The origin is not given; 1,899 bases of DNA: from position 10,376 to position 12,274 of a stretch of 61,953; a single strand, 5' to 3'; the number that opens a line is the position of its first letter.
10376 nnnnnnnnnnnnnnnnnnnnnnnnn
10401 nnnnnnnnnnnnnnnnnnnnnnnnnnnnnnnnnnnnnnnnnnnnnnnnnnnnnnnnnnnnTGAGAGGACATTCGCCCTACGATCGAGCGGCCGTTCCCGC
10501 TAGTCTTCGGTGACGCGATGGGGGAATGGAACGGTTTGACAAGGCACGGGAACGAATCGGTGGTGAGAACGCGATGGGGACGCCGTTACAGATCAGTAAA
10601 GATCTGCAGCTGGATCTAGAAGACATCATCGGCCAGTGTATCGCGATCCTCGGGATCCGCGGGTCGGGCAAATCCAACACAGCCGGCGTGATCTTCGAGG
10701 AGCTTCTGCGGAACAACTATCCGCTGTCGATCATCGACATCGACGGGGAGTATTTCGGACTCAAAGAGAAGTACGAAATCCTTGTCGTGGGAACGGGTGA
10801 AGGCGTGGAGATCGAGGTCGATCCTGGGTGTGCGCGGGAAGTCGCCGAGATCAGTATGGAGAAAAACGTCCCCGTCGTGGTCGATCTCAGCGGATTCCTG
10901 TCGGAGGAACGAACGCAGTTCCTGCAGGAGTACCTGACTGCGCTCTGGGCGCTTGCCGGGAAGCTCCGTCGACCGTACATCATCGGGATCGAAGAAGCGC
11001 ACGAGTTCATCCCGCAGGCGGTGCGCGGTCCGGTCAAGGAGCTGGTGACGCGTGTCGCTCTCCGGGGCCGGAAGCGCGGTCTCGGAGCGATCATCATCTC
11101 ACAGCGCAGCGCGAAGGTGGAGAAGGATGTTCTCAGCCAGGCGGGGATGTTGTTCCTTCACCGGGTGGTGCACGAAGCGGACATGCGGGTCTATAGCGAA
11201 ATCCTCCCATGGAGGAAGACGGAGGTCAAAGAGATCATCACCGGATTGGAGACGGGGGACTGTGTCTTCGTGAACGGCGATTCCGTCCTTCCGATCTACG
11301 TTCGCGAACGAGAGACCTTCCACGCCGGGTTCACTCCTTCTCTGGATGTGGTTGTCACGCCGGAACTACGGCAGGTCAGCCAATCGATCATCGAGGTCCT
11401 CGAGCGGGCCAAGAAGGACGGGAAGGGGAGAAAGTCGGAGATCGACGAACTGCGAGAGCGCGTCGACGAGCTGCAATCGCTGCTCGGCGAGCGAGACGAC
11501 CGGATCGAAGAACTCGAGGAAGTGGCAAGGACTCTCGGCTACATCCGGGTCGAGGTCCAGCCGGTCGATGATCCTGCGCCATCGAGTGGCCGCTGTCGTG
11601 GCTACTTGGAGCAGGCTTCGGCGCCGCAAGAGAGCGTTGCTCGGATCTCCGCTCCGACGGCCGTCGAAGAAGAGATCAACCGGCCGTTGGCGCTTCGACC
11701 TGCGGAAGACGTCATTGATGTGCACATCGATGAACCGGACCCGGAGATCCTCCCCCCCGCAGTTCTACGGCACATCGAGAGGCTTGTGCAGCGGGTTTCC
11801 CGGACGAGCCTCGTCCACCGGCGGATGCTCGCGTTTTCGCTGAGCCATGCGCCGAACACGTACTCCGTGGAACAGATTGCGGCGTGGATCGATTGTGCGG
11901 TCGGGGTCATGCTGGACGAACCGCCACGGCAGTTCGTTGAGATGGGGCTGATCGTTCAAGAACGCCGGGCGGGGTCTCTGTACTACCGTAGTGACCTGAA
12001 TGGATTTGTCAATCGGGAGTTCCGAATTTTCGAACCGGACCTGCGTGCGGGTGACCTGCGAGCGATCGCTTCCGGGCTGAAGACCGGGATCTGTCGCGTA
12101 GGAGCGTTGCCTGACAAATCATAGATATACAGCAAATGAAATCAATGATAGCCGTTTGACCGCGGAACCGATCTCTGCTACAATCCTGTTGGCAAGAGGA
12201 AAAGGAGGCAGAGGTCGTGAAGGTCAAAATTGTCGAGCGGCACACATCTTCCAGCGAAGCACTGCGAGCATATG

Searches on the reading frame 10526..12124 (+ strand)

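Call 91: search_protein_families(library=pfam, proteins=[window:10526-12124:+], max_evalue=0.00001)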
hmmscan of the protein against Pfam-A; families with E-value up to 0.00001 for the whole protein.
window:10526-12124:+ (532 aa): 1 family
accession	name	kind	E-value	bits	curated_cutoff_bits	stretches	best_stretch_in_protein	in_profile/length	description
PF01935.23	DUF87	-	2.5e-15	57.6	23.2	1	26-112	13-103/220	Helicase HerA, central domain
